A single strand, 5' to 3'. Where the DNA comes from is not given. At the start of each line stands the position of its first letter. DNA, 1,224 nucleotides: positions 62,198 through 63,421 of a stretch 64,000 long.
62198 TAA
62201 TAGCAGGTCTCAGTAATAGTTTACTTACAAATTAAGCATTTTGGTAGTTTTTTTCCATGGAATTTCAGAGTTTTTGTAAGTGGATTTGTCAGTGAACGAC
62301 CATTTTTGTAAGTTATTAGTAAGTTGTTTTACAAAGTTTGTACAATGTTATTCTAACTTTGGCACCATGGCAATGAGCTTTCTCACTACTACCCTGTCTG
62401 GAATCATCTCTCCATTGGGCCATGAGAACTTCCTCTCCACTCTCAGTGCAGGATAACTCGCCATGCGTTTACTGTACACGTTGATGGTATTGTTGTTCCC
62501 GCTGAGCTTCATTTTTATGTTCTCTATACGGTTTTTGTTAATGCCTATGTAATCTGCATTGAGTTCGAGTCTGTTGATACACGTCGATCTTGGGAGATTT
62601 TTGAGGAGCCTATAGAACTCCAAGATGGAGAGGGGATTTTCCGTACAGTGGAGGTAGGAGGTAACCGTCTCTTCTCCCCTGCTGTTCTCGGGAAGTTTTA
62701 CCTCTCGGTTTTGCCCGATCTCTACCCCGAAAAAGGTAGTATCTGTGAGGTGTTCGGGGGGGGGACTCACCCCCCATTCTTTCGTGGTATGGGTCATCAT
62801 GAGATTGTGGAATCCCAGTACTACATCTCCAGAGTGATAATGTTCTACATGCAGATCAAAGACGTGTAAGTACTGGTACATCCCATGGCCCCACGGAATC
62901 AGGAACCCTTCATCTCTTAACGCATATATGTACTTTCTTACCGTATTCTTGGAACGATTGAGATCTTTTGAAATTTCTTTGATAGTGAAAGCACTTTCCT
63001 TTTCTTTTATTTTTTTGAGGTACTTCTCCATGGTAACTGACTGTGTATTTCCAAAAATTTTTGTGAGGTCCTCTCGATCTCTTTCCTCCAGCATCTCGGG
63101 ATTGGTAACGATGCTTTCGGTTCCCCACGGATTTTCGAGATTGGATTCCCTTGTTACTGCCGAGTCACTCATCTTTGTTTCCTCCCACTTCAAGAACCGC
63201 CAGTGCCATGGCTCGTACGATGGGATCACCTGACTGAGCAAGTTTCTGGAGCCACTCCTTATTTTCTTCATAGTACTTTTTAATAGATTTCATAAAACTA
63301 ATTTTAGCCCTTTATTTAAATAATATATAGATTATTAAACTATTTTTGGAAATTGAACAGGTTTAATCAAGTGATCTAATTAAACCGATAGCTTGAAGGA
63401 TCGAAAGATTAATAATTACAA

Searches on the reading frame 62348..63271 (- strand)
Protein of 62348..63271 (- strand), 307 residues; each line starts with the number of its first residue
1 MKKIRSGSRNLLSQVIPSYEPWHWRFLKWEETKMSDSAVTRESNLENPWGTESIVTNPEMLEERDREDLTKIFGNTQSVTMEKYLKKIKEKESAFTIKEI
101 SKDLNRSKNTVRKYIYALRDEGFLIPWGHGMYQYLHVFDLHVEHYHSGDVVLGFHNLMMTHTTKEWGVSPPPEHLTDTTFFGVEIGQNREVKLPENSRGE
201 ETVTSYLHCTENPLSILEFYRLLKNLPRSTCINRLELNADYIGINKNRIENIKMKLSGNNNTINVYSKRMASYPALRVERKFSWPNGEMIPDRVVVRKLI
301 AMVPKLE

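Call 11: search_protein_families(library=pfam, proteins=[window:62348-63271:-], max_evalue=0.01)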
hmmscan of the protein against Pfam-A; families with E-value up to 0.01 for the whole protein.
window:62348-63271:- (307 aa): 5 families
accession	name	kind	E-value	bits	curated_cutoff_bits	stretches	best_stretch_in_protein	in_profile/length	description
PF08279.18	HTH_11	-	5.9e-07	29.7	25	1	82-125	3-46/55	HTH domain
PF13384.12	HTH_23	-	0.0034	17.6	24.6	1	95-122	18-45/50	Homeodomain-like domain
PF08281.18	Sigma70_r4_2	-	0.0037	17.3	25.7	0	95-116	27-48/54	Sigma-70, region 4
PF08280.17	HTH_Mga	-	0.0091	16.4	23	0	92-120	17-45/59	M protein trans-acting positive regulator (MGA) HTH domain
PF11427.14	HTH_Tnp_Tc3_1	-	0.0095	16.2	21.1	0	91-115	17-41/50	Tc3 transposase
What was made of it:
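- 62348..63271 (-): 307-aa orphan HTH_11 protein gene, upstream of the iteron-like repeats and IR-A. Pfam HTH_11, 5.9e-07 (call 11).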

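Call 23: find_encoding_contigs(protein=window:62348-63271:-, flank=10000, max_places=10)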
Protein window:62348-63271:- (307 aa): 1 contig read that carries it; 1 place shown.
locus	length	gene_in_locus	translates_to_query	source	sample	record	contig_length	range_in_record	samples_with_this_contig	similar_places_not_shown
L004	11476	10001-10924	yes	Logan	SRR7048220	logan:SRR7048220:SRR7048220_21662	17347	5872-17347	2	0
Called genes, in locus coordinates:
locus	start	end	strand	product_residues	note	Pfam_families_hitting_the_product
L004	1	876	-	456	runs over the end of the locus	PF07992:Pyr_redox_2, PF13738:Pyr_redox_3, PF13434:Lys_Orn_oxgnase (faint), PF00070:Pyr_redox, PF02852:Pyr_redox_dim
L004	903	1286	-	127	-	PF07366:SnoaL (weak), PF12680:SnoaL_2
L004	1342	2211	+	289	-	PF19420:DDAH_eukar, PF02274:ADI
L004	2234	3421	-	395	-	PF01571:GCV_T, PF08669:GCV_T_C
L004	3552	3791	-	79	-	-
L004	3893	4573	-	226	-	PF02525:Flavodoxin_2 (weak), PF03358:FMN_red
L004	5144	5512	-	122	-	-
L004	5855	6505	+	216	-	PF04893:Yip1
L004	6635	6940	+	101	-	-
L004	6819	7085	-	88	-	-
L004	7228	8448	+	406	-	PF00589:Phage_integrase, PF13240:Zn_Ribbon_1 (weak)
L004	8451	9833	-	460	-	PF01047:MarR (faint)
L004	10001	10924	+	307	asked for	PF08279:HTH_11 (weak)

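Call 30: find_homologous_proteins(query=window:62348-63271:-)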
Query window:62348-63271:- (307 aa): 1 proteins with E <= 0.001 among 511 candidates.
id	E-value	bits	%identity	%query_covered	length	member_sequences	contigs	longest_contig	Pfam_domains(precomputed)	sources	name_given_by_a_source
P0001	1.7e-182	624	100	89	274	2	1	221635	PF08279.19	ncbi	-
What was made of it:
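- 62348..63271 (-): Only a self hit among 5.8 billion proteins (call 30).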

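Call 31: find_encoding_contigs(protein=P0001, flank=10000, max_places=5)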
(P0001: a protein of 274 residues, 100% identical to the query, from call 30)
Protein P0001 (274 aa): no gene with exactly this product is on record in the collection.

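Call 32: list_cluster_members(proteins=[P0001, L004:7228-8448:+, L004:8451-9833:-])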
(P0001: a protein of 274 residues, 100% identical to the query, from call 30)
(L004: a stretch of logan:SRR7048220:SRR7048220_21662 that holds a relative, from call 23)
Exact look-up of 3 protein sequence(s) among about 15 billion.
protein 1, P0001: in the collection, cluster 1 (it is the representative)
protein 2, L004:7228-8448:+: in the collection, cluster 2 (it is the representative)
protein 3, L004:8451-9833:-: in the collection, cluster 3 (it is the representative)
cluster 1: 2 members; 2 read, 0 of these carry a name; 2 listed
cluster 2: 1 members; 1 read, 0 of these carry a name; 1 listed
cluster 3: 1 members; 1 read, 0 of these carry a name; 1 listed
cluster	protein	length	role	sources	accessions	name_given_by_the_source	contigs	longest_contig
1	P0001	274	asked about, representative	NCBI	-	-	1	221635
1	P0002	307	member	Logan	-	-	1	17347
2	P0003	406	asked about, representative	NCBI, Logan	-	-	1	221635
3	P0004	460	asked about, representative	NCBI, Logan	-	-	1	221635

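Call 33: find_encoding_contigs(protein=L004:7228-8448:+, flank=10000, max_places=5)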
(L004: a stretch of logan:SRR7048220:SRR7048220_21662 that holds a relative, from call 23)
Protein L004:7228-8448:+ (406 aa): 1 contig read that carries it; 1 place shown.
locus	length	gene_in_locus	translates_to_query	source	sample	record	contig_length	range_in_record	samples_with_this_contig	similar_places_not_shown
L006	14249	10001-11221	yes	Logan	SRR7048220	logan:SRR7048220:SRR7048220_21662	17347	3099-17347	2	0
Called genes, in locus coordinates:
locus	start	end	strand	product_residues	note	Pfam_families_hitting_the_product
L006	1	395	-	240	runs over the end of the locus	PF02633:Creatininase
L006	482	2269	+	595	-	PF08439:Peptidase_M3_N, PF01432:Peptidase_M3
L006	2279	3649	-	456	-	PF07992:Pyr_redox_2, PF13738:Pyr_redox_3, PF13434:Lys_Orn_oxgnase (faint), PF00070:Pyr_redox, PF02852:Pyr_redox_dim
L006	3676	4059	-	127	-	PF07366:SnoaL (weak), PF12680:SnoaL_2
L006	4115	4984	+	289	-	PF19420:DDAH_eukar, PF02274:ADI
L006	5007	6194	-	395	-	PF01571:GCV_T, PF08669:GCV_T_C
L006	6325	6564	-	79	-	-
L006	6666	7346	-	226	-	PF02525:Flavodoxin_2 (weak), PF03358:FMN_red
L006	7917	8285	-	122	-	-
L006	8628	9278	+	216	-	PF04893:Yip1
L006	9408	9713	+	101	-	-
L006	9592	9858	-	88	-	-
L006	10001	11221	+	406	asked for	PF00589:Phage_integrase, PF13240:Zn_Ribbon_1 (weak)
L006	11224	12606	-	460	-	PF01047:MarR (faint)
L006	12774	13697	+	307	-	PF08279:HTH_11 (weak)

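Call 35: find_related_loci(query=L004:7228-8448:+, collection=genome_contigs, flank=10000)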
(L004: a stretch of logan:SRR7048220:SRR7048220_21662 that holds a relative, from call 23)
Query L004:7228-8448:+ (406 aa) in genome_contigs; peptide patterns used: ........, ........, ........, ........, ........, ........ (x = any residue, [..] = any of these).
22 stretches matched a pattern; 3 encode a relative of the query (tblastn E <= 1e-3); 3 distinct loci.
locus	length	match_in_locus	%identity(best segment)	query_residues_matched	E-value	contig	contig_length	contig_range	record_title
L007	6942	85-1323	64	1-401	0e+0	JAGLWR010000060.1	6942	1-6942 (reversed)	MAG: Methanomicrobia archaeon isolate RS_12_29 ZL285.bin.29.fa_60, whole genome shotgun sequence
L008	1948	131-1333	63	1-402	5e-180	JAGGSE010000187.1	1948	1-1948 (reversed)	MAG: bacterium isolate AUK014 PB_MANV_014_c_000000003095, whole genome shotgun sequence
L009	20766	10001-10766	26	20-263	2e-12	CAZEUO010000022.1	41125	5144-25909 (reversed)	MAG TPA_asm: uncultured Planctomycetales bacterium isolate SRP178908_co1_326 genome assembly, contig: NODE_498_length_41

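Call 36: find_related_loci(query=L004:7228-8448:+, collection=viral_contigs, flank=10000)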
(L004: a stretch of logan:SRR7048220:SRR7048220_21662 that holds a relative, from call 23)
Query L004:7228-8448:+ (406 aa) in viral_contigs; peptide patterns used: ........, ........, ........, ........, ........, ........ (x = any residue, [..] = any of these).
4 stretches matched a pattern, but none encodes a relative of the query by tblastn (E <= 1e-3).

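Call 57: search_dna_similar(query=L004:8451-9833:-, collection=plasmids, mode=protein, max_evalue=0.001, max_rows=10)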
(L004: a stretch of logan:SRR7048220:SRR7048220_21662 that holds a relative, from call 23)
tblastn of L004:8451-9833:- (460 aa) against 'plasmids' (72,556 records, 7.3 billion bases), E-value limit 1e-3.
No match.

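Call 58: search_dna_similar(query=L004:7228-8448:+, collection=plasmids, mode=protein, max_evalue=1e-10, max_rows=15)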
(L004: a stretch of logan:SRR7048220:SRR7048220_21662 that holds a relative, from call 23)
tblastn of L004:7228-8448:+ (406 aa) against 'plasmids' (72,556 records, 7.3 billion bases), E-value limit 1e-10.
Records with a match: 62; places in all: 66; records where one place covers at least 80% of the query: 0.
Best place of each record, by identity: <60% 62.
By first word of the organism name: Staphylococcus 14; Enterococcus 9; Myroides 5; Lactococcus 4; Acinetobacter 4; Listeria 3; Lysinibacillus 2; Salinigranum 1; Halalkaliarchaeum 1; Halobellus 1; and 18 more.
By predicted mobility (MOB-suite, as given by PLSDB): non-mobilizable 41; mobilizable 15; conjugative 6.
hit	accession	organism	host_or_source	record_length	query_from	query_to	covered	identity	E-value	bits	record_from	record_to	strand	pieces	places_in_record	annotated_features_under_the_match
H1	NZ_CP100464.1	Salinigranum marinum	cell culture,Saline soil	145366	24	301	68%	40.6%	9e-50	187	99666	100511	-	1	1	tyrosine-type recombinase/integrase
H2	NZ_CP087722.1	Halalkaliarchaeum sp. AArc-CO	Kulunda Steppe hypersaline lake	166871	4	299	68%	39.6%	5e-40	191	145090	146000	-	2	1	site-specific integrase | phage integrase N-terminal SAM-like domain-containing protein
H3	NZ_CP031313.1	Halobellus limi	Cell culture,Taibei marine solar ...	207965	23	301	69%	39.2%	2e-51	192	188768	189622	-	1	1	tyrosine-type recombinase/integrase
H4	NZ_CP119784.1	Haladaptatus sp. YSMS36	cell culture,sediment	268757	23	345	80%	28.4%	2e-18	96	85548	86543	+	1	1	tyrosine-type recombinase/integrase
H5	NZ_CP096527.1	Staphylococcus aureus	Homo sapiens,Nose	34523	1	296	73%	28.3%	1e-13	81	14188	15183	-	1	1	tyrosine-type recombinase/integrase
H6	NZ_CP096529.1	Staphylococcus aureus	Homo sapiens,Nose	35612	1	296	73%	28.3%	1e-13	81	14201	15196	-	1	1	tyrosine-type recombinase/integrase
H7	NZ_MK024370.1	Staphylococcus epidermidis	-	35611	1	296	73%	28.3%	1e-13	81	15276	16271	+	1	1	tyrosine-type recombinase/integrase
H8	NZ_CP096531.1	Staphylococcus aureus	Homo sapiens,Nose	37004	1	296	73%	28.3%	1e-13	81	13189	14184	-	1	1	tyrosine-type recombinase/integrase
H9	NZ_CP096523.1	Staphylococcus aureus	Environment,pig farm dust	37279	1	296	73%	28.3%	1e-13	81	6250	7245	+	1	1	tyrosine-type recombinase/integrase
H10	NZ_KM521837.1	Staphylococcus epidermidis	blood culture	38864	1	296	73%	28.3%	1e-13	81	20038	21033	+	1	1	tyrosine-type recombinase/integrase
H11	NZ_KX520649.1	Staphylococcus epidermidis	Homo sapiens,blood culture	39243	1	296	73%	28.3%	1e-13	81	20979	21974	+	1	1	tyrosine-type recombinase/integrase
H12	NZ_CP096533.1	Staphylococcus aureus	Homo sapiens,Urinairy tract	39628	1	296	73%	28.3%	1e-13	81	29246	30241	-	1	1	tyrosine-type recombinase/integrase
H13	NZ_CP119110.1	Staphylococcus aureus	EQA test strain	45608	1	296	73%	28.3%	1e-13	81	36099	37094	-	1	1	tyrosine-type recombinase/integrase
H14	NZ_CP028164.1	Staphylococcus aureus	human,biological fluid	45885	1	296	73%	28.3%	1e-13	81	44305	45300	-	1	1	tyrosine-type recombinase/integrase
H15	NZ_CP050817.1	Enterococcus gallinarum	swine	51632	1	296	73%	28.3%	1e-13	81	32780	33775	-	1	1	tyrosine-type recombinase/integrase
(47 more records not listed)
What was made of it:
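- Closest known: Archaeal integrative elements with 'classical'. Different: Its closest relatives are only 63-64% identical, in two MAG contigs, and about 40% identical on haloarchaeal plasmids (calls 35, 58).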

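Call 70: search_protein_families(library=phrogs, proteins=[window:62348-63271:-, L004:8451-9833:-, L004:7228-8448:+], max_evalue=0.01)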
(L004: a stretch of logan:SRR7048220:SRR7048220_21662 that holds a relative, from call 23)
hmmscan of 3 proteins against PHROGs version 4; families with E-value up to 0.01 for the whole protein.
window:62348-63271:- (307 aa): 3 families
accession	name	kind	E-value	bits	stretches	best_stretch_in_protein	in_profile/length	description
phrog_12156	-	DNA, RNA and nucleotide metabolism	0.0049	16.6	0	82-128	426-471/485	DNA helicase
phrog_6336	-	unknown function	0.0069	17.7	0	85-124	19-59/81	-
phrog_5978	-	unknown function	0.007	16.5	0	73-126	293-343/364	-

L004:8451-9833:- (460 aa): 3 families
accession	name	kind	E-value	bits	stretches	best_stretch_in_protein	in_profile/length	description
phrog_3502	-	unknown function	2.7e-05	25.2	1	36-87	55-107/131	-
phrog_270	-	DNA, RNA and nucleotide metabolism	0.0022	18.4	1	37-90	52-106/383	replication initiation protein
phrog_345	-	DNA, RNA and nucleotide metabolism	0.0047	17.6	1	37-87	52-103/297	replication initiation O-like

L004:7228-8448:+ (406 aa): 3 families
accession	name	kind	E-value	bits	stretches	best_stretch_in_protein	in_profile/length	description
phrog_1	-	integration and excision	1.2e-31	111.7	1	30-265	172-410/611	integrase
phrog_216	-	integration and excision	1.6e-27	97.4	1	88-299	15-232/301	integrase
phrog_5830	-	integration and excision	6.5e-05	23.3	1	53-193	32-180/318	integrase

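Call 71: search_protein_families(library=pfam, proteins=[L004:8451-9833:-, L004:7228-8448:+], max_evalue=0.05)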
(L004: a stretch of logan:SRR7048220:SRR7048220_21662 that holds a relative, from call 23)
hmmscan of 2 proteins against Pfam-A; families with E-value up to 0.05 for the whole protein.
L004:8451-9833:- (460 aa): 10 families
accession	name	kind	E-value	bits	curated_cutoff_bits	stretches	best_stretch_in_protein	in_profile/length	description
PF01047.28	MarR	-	9.9e-06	25.8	24.6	1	54-88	20-54/59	MarR family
PF21984.2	DnaD_N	-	3.4e-05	24.4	27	1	36-84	20-68/101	DnaD N-terminal domain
PF12802.13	MarR_2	-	0.0001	22.8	27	1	54-87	23-56/61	MarR family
PF13730.12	HTH_36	-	0.00095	19.4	25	1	37-81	10-55/55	Helix-turn-helix domain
PF01978.25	TrmB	-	0.0021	18.3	25.6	1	55-94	26-64/68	Sugar-specific transcriptional regulator TrmB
PF01325.25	Fe_dep_repress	-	0.0031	18.1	26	1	48-85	19-56/60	Iron dependent repressor, N-terminal DNA binding domain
PF03444.21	HrcA_DNA-bdg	-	0.0032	17.5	21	1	36-91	8-63/79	Winged helix-turn-helix transcription repressor, HrcA DNA-binding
PF13545.12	HTH_Crp_2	-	0.0075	16.7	27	1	54-84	25-56/70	Crp-like helix-turn-helix domain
PF13412.12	HTH_24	-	0.0097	15.9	21.9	1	54-82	20-48/48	Winged helix-turn-helix DNA-binding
PF04492.19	Phage_rep_O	-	0.036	15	28.7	0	45-83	43-81/95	Bacteriophage replication protein O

L004:7228-8448:+ (406 aa): 10 families
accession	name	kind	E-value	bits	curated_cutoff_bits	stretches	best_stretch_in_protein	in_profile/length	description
PF00589.27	Phage_integrase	-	1.9e-24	86.8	27.1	1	127-291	3-168/172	Phage integrase family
PF13240.11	Zn_Ribbon_1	-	4.2e-06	26.8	25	1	323-344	2-23/23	zinc-ribbon domain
PF13495.12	Phage_int_SAM_4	-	7.7e-06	26.7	27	1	27-107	1-83/85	Phage integrase, N-terminal SAM-like domain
PF02899.23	Phage_int_SAM_1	-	5.4e-05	23.8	22.3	1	30-102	3-79/83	Phage integrase, N-terminal SAM-like domain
PF12773.13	DZR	-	0.00023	21.7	27.3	1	320-341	24-45/45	Double zinc ribbon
PF18644.7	Phage_int_SAM_6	-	0.0013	19.2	27.5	1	55-104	82-130/132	Phage integrase SAM-like domain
PF13248.11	Zn_ribbon_3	-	0.004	17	27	1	321-344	3-26/26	zinc-ribbon domain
PF11917.13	DUF3435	-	0.0045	16.4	25.8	1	225-281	170-228/418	Protein of unknown function (DUF3435)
PF08271.17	Zn_Ribbon_TF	-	0.01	15.8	29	1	323-350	3-35/43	TFIIB zinc-binding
PF09297.16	Zn_ribbon_NUD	-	0.018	15.2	24.8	0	335-342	4-11/32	NADH pyrophosphatase zinc ribbon domain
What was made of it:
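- The integrase matches Pfam Phage_integrase at 1.9e-24 (calls 23, 71). The N-terminal winged helix of the 460-aa protein weakly resembles DnaD_N, phage replication protein O and 'replication initiation' PHROGs (calls 70, 71).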

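Call 79: search_solved_structures(query=L004:8451-9833:-, max_evalue=1)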
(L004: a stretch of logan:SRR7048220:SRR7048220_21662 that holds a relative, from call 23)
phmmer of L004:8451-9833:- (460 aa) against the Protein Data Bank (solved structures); distinct sequences matched with E-value up to 1: 4.
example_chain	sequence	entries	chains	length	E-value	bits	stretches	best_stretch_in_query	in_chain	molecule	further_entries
3r0a_A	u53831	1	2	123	0.0096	18.2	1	40-102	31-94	Putative transcriptional regulator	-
1rh9_A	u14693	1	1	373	0.28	13.4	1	355-428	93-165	endo-beta-mannanase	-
2a61_A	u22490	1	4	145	0.37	13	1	42-90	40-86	transcriptional regulator Tm0710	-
8svk_A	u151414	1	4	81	0.99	11.6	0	172-227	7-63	Apoptosis regulator BAX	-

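Call 80: search_solved_structures(query=window:62348-63271:-, max_evalue=1)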
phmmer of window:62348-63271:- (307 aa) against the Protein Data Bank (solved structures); distinct sequences matched with E-value up to 1: 7.
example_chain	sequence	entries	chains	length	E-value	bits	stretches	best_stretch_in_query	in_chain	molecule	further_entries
4r6i_A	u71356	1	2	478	0.24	13.9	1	77-121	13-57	Anthrax toxin expression trans-acting positive regulator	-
6l0o_A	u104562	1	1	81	0.28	13.7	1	96-146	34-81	DNA helicase MCM8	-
4wce_S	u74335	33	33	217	0.29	13.7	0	148-239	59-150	50S ribosomal protein L25 | Large ribosomal subunit protein bL25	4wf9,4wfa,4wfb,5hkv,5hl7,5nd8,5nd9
7p48_T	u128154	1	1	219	0.29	13.7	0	147-239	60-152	50S ribosomal protein L25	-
9rvc_u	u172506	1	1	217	0.32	13.6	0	147-239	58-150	Large ribosomal subunit protein bL25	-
3gdq_A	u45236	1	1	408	0.68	12.5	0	140-213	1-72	Heat shock 70 kDa protein 1-like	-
1y2i_A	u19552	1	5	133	0.89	12.1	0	140-187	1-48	Hypothetical Protein S0862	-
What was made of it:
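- Tried and rejected: PDB sequence searches for the two winged-helix proteins gave nothing significant (calls 79, 80).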

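Call 83: predict_structure(protein=window:62348-63271:-)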
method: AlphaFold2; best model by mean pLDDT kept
length: 307 residues; sequences in the alignment: 1
mean_pLDDT: 32.4   pTM: 0.21
mean pLDDT of the five models: 32.4, 28.7, 27.8, 26.2, 25.8
residues with pLDDT >= 90: 0; 70-90: 0; 50-70: 0; < 50: 307
segments of 3 or more residues with pLDDT < 50: 1-307
pLDDT, mean of each block of 10 residues (from residue 1): 28 25 28 25 26 29 38 34 38 35 37 38 37 37 32 32 30 28 25 32 34 40 41 38 35 34 34 33 29 27 24
secondary structure, 60 per line:
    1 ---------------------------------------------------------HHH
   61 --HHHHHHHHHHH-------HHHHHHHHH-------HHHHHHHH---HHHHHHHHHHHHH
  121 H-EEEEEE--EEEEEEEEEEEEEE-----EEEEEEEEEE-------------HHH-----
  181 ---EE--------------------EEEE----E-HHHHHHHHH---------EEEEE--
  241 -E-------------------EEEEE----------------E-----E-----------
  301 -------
elements in order: H63-73 H81-89 H97-104 H108-121 E123-128 E131-144 E150-159 E206-209 H216-224 E234-238 E262-266
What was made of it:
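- The structure model of the 307-aa protein was unusable, with pLDDT 32 (call 83).
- Tried and rejected: The AlphaFold model of the 307-aa protein had pLDDT 32 and was unusable (call 83).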
